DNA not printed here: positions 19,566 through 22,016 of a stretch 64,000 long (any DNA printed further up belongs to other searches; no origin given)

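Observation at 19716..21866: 716-aa Walker A/B (DEAD-type) protein of uncertain family in an R-M operon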

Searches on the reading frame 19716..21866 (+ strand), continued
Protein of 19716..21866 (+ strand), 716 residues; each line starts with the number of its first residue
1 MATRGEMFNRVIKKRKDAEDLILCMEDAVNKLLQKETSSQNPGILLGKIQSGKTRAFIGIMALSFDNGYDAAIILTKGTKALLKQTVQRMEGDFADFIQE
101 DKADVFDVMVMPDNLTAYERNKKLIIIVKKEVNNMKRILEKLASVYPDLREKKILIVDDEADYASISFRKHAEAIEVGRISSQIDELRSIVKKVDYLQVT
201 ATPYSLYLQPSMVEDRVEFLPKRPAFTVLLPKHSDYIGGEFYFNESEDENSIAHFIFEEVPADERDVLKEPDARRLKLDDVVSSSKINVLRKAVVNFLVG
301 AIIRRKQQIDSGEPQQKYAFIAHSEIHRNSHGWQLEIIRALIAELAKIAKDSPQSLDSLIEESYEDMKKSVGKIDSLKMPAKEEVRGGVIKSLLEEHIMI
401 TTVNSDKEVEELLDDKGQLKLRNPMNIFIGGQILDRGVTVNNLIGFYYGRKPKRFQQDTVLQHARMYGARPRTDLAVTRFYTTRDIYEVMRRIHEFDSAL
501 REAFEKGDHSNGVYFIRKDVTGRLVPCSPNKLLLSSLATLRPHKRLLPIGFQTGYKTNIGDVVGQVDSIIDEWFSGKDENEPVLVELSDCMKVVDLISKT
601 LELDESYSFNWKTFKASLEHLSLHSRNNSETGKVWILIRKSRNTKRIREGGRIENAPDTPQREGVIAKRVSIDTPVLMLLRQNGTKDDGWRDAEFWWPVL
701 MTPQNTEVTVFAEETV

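Call 92: search_protein_families(library=padloc, proteins=[L170:2537-4948:+, L172:2435-4897:+, L004:8234-10198:+, L004:10198-13086:+, L031:9176-12271:+, L031:12295-15414:+, L173:1531-2451:+, L001:2741-3871:+, L010:2327-5314:+], max_evalue=0.00001)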
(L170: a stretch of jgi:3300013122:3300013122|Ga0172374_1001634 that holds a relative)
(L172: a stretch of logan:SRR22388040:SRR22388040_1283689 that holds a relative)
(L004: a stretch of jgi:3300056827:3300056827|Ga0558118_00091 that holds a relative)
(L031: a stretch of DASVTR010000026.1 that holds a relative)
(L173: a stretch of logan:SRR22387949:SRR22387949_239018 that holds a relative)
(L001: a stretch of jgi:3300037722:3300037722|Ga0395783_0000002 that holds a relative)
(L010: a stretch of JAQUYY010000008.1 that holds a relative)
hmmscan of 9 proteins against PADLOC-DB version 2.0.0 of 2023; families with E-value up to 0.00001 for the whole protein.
L170:2537-4948:+ (804 aa): 28 families (the best 25 are shown)
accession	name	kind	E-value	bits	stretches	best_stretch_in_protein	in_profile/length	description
PDLC03632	MTase_III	-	6.9e-205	681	3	13-307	41-342/983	Type III methyltransferase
PDLC03354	MTase_II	-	5.6e-48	162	1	107-472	40-389/425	Type II methyltransferase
PDLC03644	MTase_III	-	1e-36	124.8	1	115-466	26-394/542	Type III methyltransferase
PDLC03636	MTase_III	-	1e-35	121.6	2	206-313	94-200/575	Type III methyltransferase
PDLC03634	MTase_III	-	9.3e-34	115.3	1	122-438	89-423/621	Type III methyltransferase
PDLC03339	MTase_II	-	1.5e-28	97.7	2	127-298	3-151/399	Type II methyltransferase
PDLC03635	MTase_III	-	2.3e-28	97.3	1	111-309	206-376/708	Type III methyltransferase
PDLC03633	MTase_III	-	1.2e-27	94.9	2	121-288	71-234/616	Type III methyltransferase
PDLC03638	MTase_III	-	5e-27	92.6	1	205-453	429-665/816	Type III methyltransferase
PDLC03300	MTase_II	-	7.2e-27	92.2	2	128-291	12-171/302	Type II methyltransferase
PDLC03641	MTase_III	-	4.8e-25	86.2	1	106-438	81-425/657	Type III methyltransferase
PDLC03371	MTase_II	-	1.2e-24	85.2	1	123-468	6-255/260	Type II methyltransferase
PDLC03299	MTase_II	-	2.8e-17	61.1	1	388-468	179-261/296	Type II methyltransferase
PDLC03637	MTase_III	-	3.4e-17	60.3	1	124-441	118-435/513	Type III methyltransferase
PDLC03216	MTase_II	-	4e-17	60.3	1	411-537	201-325/364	Type II methyltransferase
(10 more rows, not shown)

L172:2435-4897:+ (821 aa): 30 families (the best 25 are shown)
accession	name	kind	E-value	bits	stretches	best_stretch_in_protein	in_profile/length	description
PDLC03632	MTase_III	-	6.6e-206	684.4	2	4-519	32-587/983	Type III methyltransferase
PDLC03354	MTase_II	-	3.7e-37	126.3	1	107-482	40-385/425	Type II methyltransferase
PDLC03636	MTase_III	-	2.2e-36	123.8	3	206-291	94-182/575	Type III methyltransferase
PDLC03644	MTase_III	-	2.4e-32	110.4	1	115-479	26-393/542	Type III methyltransferase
PDLC03635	MTase_III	-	1.9e-30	104.2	1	118-467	207-560/708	Type III methyltransferase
PDLC03633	MTase_III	-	2.2e-29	100.6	2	121-284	71-230/616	Type III methyltransferase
PDLC03634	MTase_III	-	5.6e-28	96.2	1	122-452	89-423/621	Type III methyltransferase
PDLC03300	MTase_II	-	6e-27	92.5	2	150-294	29-174/302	Type II methyltransferase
PDLC03638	MTase_III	-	2.1e-26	90.5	1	205-467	429-665/816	Type III methyltransferase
PDLC03339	MTase_II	-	5.4e-26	89.3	2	128-293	4-146/399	Type II methyltransferase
PDLC03641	MTase_III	-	3e-24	83.6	1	107-453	82-426/657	Type III methyltransferase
PDLC03371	MTase_II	-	4.6e-24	83.3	2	418-482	191-255/260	Type II methyltransferase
PDLC03738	oMTase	-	6.7e-18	62.5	1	415-547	201-326/376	orphan methyltransferase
PDLC03216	MTase_II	-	3.3e-17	60.5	1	415-555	191-326/364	Type II methyltransferase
PDLC03637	MTase_III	-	6.1e-16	56.1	1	124-285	118-266/513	Type III methyltransferase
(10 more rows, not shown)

L004:8234-10198:+ (655 aa): 34 families (the best 25 are shown)
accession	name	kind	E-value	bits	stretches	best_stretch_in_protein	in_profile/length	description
PDLC03633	MTase_III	-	3.7e-68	228.7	2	74-475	75-465/616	Type III methyltransferase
PDLC03354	MTase_II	-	1.6e-48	163.8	2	74-254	58-219/425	Type II methyltransferase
PDLC03300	MTase_II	-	2.5e-46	156.1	1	105-371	29-281/302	Type II methyltransferase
PDLC03339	MTase_II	-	3.9e-38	129.2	1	99-367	14-272/399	Type II methyltransferase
PDLC03636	MTase_III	-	5.1e-38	129.2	2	164-245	96-178/575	Type III methyltransferase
PDLC03644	MTase_III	-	7e-37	125.4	2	57-243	24-189/542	Type III methyltransferase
PDLC03634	MTase_III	-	2.8e-36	123.6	2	6-260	20-265/621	Type III methyltransferase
PDLC03635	MTase_III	-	1.6e-35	121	2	163-245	267-354/708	Type III methyltransferase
PDLC03638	MTase_III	-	2.9e-32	109.9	2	164-248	431-514/816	Type III methyltransferase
PDLC03371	MTase_II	-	7.4e-32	108.9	1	93-369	15-255/260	Type II methyltransferase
PDLC03632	MTase_III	-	2.4e-30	103.3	2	49-256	134-332/983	Type III methyltransferase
PDLC03299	MTase_II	-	3.5e-27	93.7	1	157-367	55-258/296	Type II methyltransferase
PDLC03641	MTase_III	-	1.1e-25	88.4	2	76-244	104-265/657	Type III methyltransferase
PDLC03637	MTase_III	-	1.2e-19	68.4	1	75-243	120-266/513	Type III methyltransferase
PDLC03640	MTase_III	-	4.8e-19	66.2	1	77-216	44-173/654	Type III methyltransferase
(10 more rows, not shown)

L004:10198-13086:+ (963 aa): 3 families
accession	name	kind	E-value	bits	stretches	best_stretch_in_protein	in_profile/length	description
PDLC03648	REase_III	-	1.1e-25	88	1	271-536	118-357/871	Type III restriction enzyme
PDLC03647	REase_III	-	1.3e-07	28.2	0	491-534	508-551/989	Type III restriction enzyme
PDLC03649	REase_III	-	6.5e-06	22.3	0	477-537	484-542/973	Type III restriction enzyme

L031:9176-12271:+ (1032 aa): 31 families (the best 25 are shown)
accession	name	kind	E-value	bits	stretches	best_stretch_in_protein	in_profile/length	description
PDLC03632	MTase_III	-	2.1e-165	550.3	2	139-601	137-613/983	Type III methyltransferase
PDLC03354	MTase_II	-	1.5e-41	140.8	1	155-525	53-389/425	Type II methyltransferase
PDLC03636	MTase_III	-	1.4e-36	124.5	3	240-326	95-183/575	Type III methyltransferase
PDLC03635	MTase_III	-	6.6e-33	112.3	2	157-328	213-360/708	Type III methyltransferase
PDLC03633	MTase_III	-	5.6e-31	105.9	2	157-339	72-250/616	Type III methyltransferase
PDLC03644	MTase_III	-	3.1e-28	96.8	1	152-518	28-393/542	Type III methyltransferase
PDLC03339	MTase_II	-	1.3e-27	94.6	2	438-519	189-272/399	Type II methyltransferase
PDLC03300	MTase_II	-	3.6e-27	93.2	2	439-532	196-291/302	Type II methyltransferase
PDLC03634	MTase_III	-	2.3e-25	87.6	1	162-491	94-423/621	Type III methyltransferase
PDLC03638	MTase_III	-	6.4e-24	82.3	1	238-505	428-664/816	Type III methyltransferase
PDLC03371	MTase_II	-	4.3e-23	80.2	2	442-522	174-256/260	Type II methyltransferase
PDLC03641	MTase_III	-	2.1e-20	70.9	1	158-492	100-426/657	Type III methyltransferase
PDLC03299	MTase_II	-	1.1e-15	56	1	456-524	195-264/296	Type II methyltransferase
PDLC03637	MTase_III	-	1.4e-15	54.9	1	163-296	122-241/513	Type III methyltransferase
PDLC03216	MTase_II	-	5.1e-15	53.3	1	451-522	188-259/364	Type II methyltransferase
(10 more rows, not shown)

L031:12295-15414:+ (1040 aa): 1 family
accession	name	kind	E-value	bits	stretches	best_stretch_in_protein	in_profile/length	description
PDLC03648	REase_III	-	1e-09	35.1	1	624-667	311-354/871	Type III restriction enzyme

L173:1531-2451:+ (307 aa): 7 families
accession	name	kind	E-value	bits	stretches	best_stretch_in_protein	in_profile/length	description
PDLC04944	PDC-S18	-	1.7e-113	377.1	1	1-305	1-304/307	-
PDLC04916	PDC-S11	-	4e-17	60.3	1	6-179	8-194/358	-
PDLC04946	PDC-S18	-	3.3e-12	44.1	1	7-234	25-251/365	-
PDLC04945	PDC-S18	-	9.2e-11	39.6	1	6-176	4-168/302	-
PDLC04915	PDC-S11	-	1.1e-10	39.3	1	14-94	17-99/379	-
PDLC04910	PDC-S11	-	5.7e-09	33.7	1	13-97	16-102/359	-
PDLC04913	PDC-S11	-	8.2e-08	29.7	1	14-93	17-98/375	-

L001:2741-3871:+ (377 aa): 0 families

L010:2327-5314:+ (996 aa): 1 family
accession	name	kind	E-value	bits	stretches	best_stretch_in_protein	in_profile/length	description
PDLC03648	REase_III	-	9.7e-06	22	0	586-631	309-354/871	Type III restriction enzyme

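Call 98: search_dna_similar(query=window:19716-21863:+, collection=plasmids, mode=protein, max_evalue=1e-10, max_rows=25)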
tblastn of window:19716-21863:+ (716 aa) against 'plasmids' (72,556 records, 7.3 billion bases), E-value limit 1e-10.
Records with a match: 27; places in all: 29; records where one place covers at least 80% of the query: 7.
Best place of each record, by identity: <60% 27.
By first word of the organism name: Rhizobium 4; Lactiplantibacillus 4; Neisseria 2; Pediococcus 2; Levilactobacillus 2; Nostoc 1; Calothrix 1; Psychrobacter 1; Mucilaginibacter 1; Latilactobacillus 1; and 8 more.
By predicted mobility (MOB-suite, as given by PLSDB): conjugative 13; non-mobilizable 10; mobilizable 4.
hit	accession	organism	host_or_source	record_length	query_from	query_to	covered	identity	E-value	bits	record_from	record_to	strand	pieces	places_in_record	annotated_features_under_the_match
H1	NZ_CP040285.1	Nostoc sp. C057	Phaeoceros,pure culture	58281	36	711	94%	27.4%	2e-43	177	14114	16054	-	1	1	Z1 domain-containing protein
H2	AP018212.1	Calothrix brevissima NIES-22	-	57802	43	711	93%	27.2%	1e-45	184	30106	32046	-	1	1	hypothetical protein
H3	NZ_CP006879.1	Rhizobium gallicum bv. gallicum R602sp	Phaseolus vulgaris,whole ...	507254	43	714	94%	25.0%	7e-33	144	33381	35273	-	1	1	Z1 domain-containing protein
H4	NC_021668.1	Psychrobacter sp. G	-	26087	44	707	93%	25.2%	5e-34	147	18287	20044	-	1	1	Z1 domain-containing protein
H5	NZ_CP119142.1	Neisseria gonorrhoeae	Homo sapiens,whole organism,synovial ...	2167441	31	705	94%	23.9%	7e-32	141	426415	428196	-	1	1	none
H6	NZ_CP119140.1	Neisseria gonorrhoeae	Homo sapiens,whole organism,blood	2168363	31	705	94%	23.9%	7e-32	141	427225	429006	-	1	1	none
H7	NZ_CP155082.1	Mucilaginibacter sp. PAMB04274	Malus domestica,cell culture,leaf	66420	43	708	93%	23.0%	2e-28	130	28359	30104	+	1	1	Z1 domain-containing protein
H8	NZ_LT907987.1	Latilactobacillus sakei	-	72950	5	503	70%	27.3%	3e-28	129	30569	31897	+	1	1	Z1 domain-containing protein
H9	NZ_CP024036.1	Priestia aryabhattai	single cell,enriched culture of compost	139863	12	506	69%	26.1%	2e-19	101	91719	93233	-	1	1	Z1 domain-containing protein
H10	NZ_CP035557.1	Lactiplantibacillus plantarum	cell culture,food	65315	43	503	64%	27.3%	7e-27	125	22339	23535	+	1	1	Z1 domain-containing protein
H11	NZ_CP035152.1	Pediococcus acidilactici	cell culture,food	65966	43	503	64%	27.3%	2e-26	124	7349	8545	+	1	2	Z1 domain-containing protein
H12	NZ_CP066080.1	Pediococcus pentosaceus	-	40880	43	503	64%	27.2%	7e-27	125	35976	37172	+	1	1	Z1 domain-containing protein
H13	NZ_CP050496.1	Lentilactobacillus parabuchneri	Single cell,Makgeolli (Korean ...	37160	43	503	64%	27.1%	6e-27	125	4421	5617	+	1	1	Z1 domain-containing protein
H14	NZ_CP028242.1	Lactiplantibacillus plantarum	cell culture,young radish kimchi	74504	43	503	64%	27.1%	6e-27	125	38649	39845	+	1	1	Z1 domain-containing protein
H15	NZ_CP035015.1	Lactiplantibacillus plantarum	Tibet kefir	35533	43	503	64%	27.0%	2e-26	124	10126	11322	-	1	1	Z1 domain-containing protein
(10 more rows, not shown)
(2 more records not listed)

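Call 99: search_dna_similar(query=window:19716-21863:+, collection=phages, mode=protein, max_evalue=1e-10, max_rows=15)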
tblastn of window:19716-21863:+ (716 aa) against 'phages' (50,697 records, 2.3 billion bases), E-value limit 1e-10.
Records with a match: 6; places in all: 6; records where one place covers at least 80% of the query: 1.
Best place of each record, by identity: <60% 6.
By first word of the organism name: Bacteriophage 6.
By host as written in the record: - 6.
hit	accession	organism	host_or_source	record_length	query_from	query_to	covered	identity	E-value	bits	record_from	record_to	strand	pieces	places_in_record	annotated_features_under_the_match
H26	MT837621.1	Bacteriophage sp.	human fecal samples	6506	7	712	99%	40.7%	4e-177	561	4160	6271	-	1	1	record has no annotation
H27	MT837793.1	Bacteriophage sp.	human fecal samples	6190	38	515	67%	26.4%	2e-25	119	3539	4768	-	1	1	record has no annotation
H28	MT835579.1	Bacteriophage sp.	human fecal samples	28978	43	501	64%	27.5%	2e-17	93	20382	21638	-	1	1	record has no annotation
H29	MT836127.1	Bacteriophage sp.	human fecal samples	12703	43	500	64%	23.8%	1e-20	103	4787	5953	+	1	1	record has no annotation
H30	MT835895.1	Bacteriophage sp.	human fecal samples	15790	43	471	60%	25.2%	4e-20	102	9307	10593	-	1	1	record has no annotation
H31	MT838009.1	Bacteriophage sp.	human fecal samples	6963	43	471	60%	24.0%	2e-15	87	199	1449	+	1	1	record has no annotation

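Call 100: get_annotated_region(hit=H5, flank=4000)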
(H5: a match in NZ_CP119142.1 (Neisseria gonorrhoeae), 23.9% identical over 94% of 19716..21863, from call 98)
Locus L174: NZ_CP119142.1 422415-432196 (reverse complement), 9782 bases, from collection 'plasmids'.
description: Neisseria gonorrhoeae strain 2022NG-0032 plasmid p2022NG-0032_1, complete sequence
organism: Neisseria gonorrhoeae (NCBI taxid 485)
taxonomy: Bacteria; Pseudomonadota; Betaproteobacteria; Neisseriales; Neisseriaceae; Neisseria; Neisseria gonorrhoeae
host: -; source: Homo sapiens,whole organism,synovial fluid; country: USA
typing (MOB-suite, as given by PLSDB): non-mobilizable
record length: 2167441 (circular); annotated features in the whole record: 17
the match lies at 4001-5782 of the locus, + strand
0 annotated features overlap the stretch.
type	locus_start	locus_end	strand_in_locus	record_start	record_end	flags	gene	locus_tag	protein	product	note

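Call 101: get_annotated_region(hit=H1, flank=4000)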
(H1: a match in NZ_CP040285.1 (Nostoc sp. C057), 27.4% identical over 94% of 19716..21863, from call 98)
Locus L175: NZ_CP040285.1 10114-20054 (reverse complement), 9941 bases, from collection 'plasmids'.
description: Nostoc sp. C057 plasmid p057_D, complete sequence
organism: Nostoc sp. C057 (NCBI taxid 2576903)
taxonomy: Bacteria; Cyanobacteriota; Cyanophyceae; Nostocales; Nostocaceae; Nostoc; Nostoc sp. C057
host: -; source: Phaeoceros,pure culture; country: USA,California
typing (MOB-suite, as given by PLSDB): mobilizable; relaxase MOBP,MOBV
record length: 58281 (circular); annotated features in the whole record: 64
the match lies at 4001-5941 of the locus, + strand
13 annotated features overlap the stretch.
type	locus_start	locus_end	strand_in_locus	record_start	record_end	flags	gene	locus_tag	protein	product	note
CDS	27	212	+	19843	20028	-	-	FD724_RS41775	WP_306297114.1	tyrosine-type recombinase/integrase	GO:0015074 - DNA integration [Evidence IEA]; GO:0006310 - DNA recombination [Evidence IEA]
CDS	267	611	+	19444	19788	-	-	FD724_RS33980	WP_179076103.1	hypothetical protein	-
CDS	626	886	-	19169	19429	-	-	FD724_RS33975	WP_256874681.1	hypothetical protein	-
CDS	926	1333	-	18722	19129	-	-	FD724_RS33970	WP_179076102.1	type II toxin-antitoxin system VapC family toxin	-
CDS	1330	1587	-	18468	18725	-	-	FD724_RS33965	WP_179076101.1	hypothetical protein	-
CDS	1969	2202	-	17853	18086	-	-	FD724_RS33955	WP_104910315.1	hypothetical protein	-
CDS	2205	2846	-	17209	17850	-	-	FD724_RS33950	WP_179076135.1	ParA family protein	-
CDS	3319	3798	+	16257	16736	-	-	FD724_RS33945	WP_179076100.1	hypothetical protein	-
CDS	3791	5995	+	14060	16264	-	-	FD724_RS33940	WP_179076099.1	Z1 domain-containing protein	-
CDS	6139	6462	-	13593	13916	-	-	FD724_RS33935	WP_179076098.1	hypothetical protein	-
CDS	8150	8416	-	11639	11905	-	-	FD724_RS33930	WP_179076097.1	hypothetical protein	-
CDS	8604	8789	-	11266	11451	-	-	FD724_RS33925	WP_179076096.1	hypothetical protein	-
CDS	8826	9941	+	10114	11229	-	mobV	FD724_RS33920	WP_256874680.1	MobV family relaxase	GO:0006310 - DNA recombination [Evidence IEA]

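Call 102: get_annotated_region(hit=H4, flank=4000)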
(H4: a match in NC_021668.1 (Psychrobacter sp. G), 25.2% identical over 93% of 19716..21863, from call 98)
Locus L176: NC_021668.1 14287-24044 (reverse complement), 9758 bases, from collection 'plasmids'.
description: Psychrobacter sp. G plasmid PsyG_26, complete sequence
organism: Psychrobacter sp. G (NCBI taxid 571800)
taxonomy: Bacteria; Pseudomonadota; Gammaproteobacteria; Moraxellales; Moraxellaceae; Psychrobacter; Psychrobacter sp. G
host: -; source: -; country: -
typing (MOB-suite, as given by PLSDB): non-mobilizable; replicon rep_cluster_1127
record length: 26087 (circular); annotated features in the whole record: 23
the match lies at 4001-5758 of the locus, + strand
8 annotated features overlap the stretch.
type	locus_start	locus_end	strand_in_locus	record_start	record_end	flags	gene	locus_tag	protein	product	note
CDS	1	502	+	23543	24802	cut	-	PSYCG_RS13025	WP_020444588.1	ferredoxin reductase family protein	-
CDS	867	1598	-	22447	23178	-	-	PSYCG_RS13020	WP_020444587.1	HNH endonuclease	-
CDS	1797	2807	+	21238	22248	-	-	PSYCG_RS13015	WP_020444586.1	DNA cytosine methyltransferase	GO:0006304 - DNA modification [Evidence IEA]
CDS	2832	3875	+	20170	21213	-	-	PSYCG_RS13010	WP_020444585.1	restriction endonuclease PLD domain-containing protein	-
CDS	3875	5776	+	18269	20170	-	-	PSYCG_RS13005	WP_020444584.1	Z1 domain-containing protein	-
CDS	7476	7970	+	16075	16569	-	-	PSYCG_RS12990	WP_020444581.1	hypothetical protein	-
CDS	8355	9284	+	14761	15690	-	-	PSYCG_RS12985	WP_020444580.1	replication initiation protein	GO:0006270 - DNA replication initiation [Evidence IEA]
CDS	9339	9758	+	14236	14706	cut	-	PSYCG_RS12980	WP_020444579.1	hypothetical protein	-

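Call 105: search_solved_structures(query=L174:2882-3916:+, max_evalue=0.00001)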
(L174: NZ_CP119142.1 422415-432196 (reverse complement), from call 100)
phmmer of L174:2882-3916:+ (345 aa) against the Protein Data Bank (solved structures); distinct sequences matched with E-value up to 0.00001: 2.
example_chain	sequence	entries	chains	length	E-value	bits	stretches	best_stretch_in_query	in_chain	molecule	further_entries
4rct_A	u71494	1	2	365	4.1e-240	798.4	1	1-345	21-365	Restriction endonuclease R.NgoVII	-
4rd5_A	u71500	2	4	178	2.4e-114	384.9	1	179-345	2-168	Restriction endonuclease R.NgoVII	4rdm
